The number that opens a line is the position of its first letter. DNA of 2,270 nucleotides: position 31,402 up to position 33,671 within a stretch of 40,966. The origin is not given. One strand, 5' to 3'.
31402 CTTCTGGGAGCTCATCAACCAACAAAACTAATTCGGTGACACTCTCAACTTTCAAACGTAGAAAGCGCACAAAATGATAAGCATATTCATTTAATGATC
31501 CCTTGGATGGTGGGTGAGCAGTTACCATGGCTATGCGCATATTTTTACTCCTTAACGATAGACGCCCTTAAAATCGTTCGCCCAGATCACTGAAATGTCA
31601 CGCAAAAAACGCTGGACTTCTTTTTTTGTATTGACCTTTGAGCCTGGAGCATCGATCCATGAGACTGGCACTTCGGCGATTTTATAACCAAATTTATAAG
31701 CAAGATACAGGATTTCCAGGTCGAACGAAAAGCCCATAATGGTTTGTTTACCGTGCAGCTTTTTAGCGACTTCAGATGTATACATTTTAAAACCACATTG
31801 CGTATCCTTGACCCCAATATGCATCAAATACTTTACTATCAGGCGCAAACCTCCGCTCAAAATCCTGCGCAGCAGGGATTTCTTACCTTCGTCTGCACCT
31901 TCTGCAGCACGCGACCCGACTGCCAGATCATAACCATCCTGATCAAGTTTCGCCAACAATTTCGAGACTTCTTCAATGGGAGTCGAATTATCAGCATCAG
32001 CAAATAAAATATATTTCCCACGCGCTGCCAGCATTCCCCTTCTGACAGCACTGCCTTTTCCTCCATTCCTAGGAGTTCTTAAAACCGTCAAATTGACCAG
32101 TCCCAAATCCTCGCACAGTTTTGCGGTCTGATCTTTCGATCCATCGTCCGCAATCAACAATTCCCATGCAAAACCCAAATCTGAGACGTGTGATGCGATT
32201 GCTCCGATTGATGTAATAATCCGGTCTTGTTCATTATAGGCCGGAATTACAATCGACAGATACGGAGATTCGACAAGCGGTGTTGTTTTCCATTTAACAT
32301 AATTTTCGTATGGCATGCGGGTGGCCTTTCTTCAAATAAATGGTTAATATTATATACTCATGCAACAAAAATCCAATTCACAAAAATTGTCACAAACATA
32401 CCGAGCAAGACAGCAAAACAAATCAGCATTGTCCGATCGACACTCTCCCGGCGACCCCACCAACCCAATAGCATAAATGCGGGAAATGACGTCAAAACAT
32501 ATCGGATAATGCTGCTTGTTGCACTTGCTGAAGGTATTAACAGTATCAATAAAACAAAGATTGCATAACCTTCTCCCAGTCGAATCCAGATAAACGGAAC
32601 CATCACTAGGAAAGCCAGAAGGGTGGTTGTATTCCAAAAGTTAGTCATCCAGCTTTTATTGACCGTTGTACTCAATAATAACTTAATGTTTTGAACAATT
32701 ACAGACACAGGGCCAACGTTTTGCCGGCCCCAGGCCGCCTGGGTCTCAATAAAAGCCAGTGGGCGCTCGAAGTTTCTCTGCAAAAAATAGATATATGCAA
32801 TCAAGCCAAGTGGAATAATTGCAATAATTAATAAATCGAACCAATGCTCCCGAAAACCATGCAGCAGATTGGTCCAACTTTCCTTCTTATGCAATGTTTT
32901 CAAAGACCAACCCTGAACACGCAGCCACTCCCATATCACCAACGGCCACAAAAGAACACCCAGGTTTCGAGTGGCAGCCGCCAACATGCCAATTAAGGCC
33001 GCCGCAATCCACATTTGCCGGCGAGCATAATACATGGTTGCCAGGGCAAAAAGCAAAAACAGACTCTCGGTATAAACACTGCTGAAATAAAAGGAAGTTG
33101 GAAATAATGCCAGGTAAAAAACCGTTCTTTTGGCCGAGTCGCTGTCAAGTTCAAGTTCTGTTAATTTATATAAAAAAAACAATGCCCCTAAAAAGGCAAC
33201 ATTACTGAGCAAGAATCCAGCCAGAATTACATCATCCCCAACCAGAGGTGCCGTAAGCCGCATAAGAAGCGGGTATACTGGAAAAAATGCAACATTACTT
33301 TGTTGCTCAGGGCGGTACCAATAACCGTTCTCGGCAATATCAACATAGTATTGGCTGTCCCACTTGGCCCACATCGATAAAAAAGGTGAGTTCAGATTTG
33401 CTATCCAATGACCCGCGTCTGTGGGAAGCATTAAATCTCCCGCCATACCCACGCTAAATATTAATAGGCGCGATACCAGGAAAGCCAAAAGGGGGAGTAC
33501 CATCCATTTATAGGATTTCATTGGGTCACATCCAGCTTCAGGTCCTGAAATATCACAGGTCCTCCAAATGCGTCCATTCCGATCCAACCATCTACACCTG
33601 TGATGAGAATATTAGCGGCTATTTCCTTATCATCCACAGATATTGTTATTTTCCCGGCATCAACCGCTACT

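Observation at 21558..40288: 18.7-kb unidirectional 14-gene cluster combining glycan assembly, unknown large envelope proteins and two signalling layers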

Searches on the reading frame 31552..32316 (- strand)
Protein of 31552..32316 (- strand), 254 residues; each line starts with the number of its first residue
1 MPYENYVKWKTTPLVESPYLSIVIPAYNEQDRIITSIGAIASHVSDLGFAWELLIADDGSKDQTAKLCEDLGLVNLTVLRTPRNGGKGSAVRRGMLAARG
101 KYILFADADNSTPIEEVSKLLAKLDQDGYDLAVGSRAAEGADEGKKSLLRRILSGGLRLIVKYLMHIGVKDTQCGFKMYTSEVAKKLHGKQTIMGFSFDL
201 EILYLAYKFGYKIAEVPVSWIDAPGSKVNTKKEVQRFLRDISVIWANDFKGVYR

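Call 4: search_protein_families(library=pfam, proteins=[window:31552-32316:-], max_evalue=0.01)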
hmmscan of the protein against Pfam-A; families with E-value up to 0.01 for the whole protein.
window:31552-32316:- (254 aa): 4 families
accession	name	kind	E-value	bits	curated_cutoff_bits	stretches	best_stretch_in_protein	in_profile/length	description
PF00535.33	Glycos_transf_2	-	4.9e-30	105.1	23.3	1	21-186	1-166/168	Glycosyl transferase family 2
PF13704.12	Glyco_tranf_2_4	-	4.1e-05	24.4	27.5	1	37-110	7-82/98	Glycosyl transferase family 2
PF13641.12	Glyco_tranf_2_3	-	9.2e-05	23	27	1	19-110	2-97/230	Glycosyltransferase like family 2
PF10111.15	Glyco_tranf_2_2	-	0.00016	21.7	27.3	1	21-121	1-103/276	Glycosyltransferase like family 2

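Call 6: search_protein_families(library=ncbifam, proteins=[window:31552-32316:-], max_evalue=0.01)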
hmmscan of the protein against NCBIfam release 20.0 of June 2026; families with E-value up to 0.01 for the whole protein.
window:31552-32316:- (254 aa): 23 families
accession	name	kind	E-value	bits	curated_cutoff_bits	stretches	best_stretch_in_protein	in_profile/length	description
NF058614.1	PPMAGASynPpgS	equivalog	1.5e-20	73.6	370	1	22-221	4-197/226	polyprenyl-phospho-N-acetylgalactosaminyl synthase PpgS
TIGR04182.1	glyco_TIGR04182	equivalog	1.1e-16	61.1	325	1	21-227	3-198/293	S-layer glycoprotein N-glycosyltransferase AglJ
NF007986.1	PRK10714.1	equivalog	2.5e-16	59.6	529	1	20-187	8-172/316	undecaprenyl-phosphate 4-deoxy-4-formamido-L-arabinose transferase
NF047588.1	GlcsyltransPgfSStrep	equivalog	1.2e-15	57.5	500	1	20-187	3-167/308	glycosyltransferase PgfS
NF041391.1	DPhHxTase_Halo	equivalog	2.2e-15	56.2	375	1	26-225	3-188/213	dolichyl-phosphate hexose transferase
TIGR04283.1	glyco_like_mftF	equivalog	3.1e-13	49.8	182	1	20-128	1-101/221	TIGR04283 family arsenosugar biosynthesis glycosyltransferase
NF010496.0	PRK13915.1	equivalog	3.6e-13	49.3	262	1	18-121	31-139/307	glucosyl-3-phosphoglycerate synthase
NF041875.1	EPS_EpsD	equivalog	6.5e-13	48.8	370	1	20-134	1-114/325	exopolysaccharide biosynthesis glycosyltransferase EpsD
TIGR03937.1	PgaC_IcaA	equivalog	1.4e-12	47.4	422.3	1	10-115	37-141/407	poly-beta-1,6-N-acetyl-D-glucosamine synthase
TIGR03965.1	mycofact_glyco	equivalog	1.6e-11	43.8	280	1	12-134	68-189/467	mycofactocin biosynthesis glycosyltransferase MftF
NF007482.0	PRK10073.1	equivalog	2.3e-11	43.3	423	1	17-133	5-119/334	glycosyltransferase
NF047683.1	TeichurnBiosyTuaG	equivalog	6.9e-10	39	400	1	17-131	5-118/252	teichuronic acid biosynthesis protein TuaG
NF038302.1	EPS_HpsE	equivalog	3.6e-09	36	300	1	20-113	3-100/307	hormogonium polysaccharide biosynthesis glycosyltransferase HpsE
TIGR03469.1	HpnB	hypoth_equivalog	1e-08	34.6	379.25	1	16-132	42-168/386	hopene-associated glycosyltransferase HpnB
NF050050.1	ProtGlycPglI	equivalog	1.3e-07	31.3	500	1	18-134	2-117/306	GalNAc(5)-diNAcBac-PP-undecaprenol beta-1,3-glucosyltransferase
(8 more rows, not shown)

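Call 57: search_solved_structures(query=window:31552-32316:-, max_evalue=0.00001)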
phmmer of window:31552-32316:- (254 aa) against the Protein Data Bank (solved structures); distinct sequences matched with E-value up to 0.00001: 14.
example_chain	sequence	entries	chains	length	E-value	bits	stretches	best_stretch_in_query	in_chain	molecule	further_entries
5mlz_A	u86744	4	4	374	7.9e-18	68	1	16-242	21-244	Dolichol monophosphate mannose synthase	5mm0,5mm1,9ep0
9bhc_C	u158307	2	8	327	1.4e-15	60.7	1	20-183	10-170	Undecaprenyl-phosphate 4-deoxy-4-formamido-L-arabinose transferase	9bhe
8vxh_A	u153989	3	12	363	1.7e-15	60.4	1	20-183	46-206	Undecaprenyl-phosphate 4-deoxy-4-formamido-L-arabinose transferase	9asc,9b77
9hwj_A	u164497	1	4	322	4.5e-14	55.7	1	20-139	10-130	Undecaprenyl-phosphate 4-deoxy-4-formamido-L-arabinose transferase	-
2z87_A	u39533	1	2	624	3e-13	53.1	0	20-112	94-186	Chondroitin synthase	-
2z86_A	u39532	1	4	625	3e-13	53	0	20-112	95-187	Chondroitin synthase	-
5eke_A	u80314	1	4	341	6e-12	48.8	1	20-142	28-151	Uncharacterized glycosyltransferase sll0501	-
5ekp_C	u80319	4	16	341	6e-12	48.8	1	20-142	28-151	Uncharacterized glycosyltransferase sll0501 | Glycosyltransferase sll0501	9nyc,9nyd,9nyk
9nye_A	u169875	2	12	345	6.1e-12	48.8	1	20-142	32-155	Glycosyltransferase sll0501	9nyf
3bcv_A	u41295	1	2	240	1.7e-07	34.2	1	18-111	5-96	Putative glycosyltransferase protein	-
5hea_A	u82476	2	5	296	2.2e-07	33.9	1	19-135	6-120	Putative glycosyltransferase (GalT1)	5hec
5tze_C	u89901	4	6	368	1.4e-06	31.2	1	21-131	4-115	Glycosyl transferase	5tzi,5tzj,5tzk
3ckj_A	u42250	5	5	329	1.7e-06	30.9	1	19-113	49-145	Putative uncharacterized protein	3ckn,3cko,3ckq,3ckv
5tz8_A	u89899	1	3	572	2.8e-06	30.2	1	21-131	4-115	Glycosyl transferase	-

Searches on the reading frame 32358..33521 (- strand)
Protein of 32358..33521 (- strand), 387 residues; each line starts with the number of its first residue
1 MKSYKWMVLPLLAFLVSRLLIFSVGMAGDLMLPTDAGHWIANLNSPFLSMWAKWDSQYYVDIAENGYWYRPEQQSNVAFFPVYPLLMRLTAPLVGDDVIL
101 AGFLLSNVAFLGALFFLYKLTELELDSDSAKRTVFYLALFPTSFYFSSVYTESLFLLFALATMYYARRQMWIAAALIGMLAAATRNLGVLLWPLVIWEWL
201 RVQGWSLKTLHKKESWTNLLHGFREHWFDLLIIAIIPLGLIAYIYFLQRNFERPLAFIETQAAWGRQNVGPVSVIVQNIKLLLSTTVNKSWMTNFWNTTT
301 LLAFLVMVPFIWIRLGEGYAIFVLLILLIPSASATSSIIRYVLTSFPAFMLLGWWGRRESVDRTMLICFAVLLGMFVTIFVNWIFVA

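Call 4: search_protein_families(library=pfam, proteins=[window:32358-33521:-], max_evalue=0.01)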
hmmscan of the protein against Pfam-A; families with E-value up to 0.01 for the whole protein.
window:32358-33521:- (387 aa): 1 family
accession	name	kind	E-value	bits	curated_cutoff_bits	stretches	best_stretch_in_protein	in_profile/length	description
PF04188.19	Mannosyl_trans2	-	7.9e-14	52.3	22.4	1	36-257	43-265/443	Mannosyltransferase (PIG-V)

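Call 6: search_protein_families(library=ncbifam, proteins=[window:32358-33521:-], max_evalue=0.01)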
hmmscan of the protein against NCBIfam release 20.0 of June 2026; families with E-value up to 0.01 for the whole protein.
window:32358-33521:- (387 aa): 0 families

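Call 59: search_solved_structures(query=window:32358-33521:-, max_evalue=1)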
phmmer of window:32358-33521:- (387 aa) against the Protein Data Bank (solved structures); distinct sequences matched with E-value up to 1: 2.
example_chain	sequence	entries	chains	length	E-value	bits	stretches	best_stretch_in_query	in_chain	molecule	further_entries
6zka_y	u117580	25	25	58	0.69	12.3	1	218-264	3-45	Mitochondrial complex I, MNLL subunit | NADH dehydrogenase [ubiquinone] 1 beta subcomplex subunit 1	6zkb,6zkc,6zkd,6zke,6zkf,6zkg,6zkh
5lnk_y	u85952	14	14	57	0.94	11.8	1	218-264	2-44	Mitochondrial complex I, MNLL subunit | NADH dehydrogenase [ubiquinone] 1 beta subcomplex subunit 1 | NDUFB1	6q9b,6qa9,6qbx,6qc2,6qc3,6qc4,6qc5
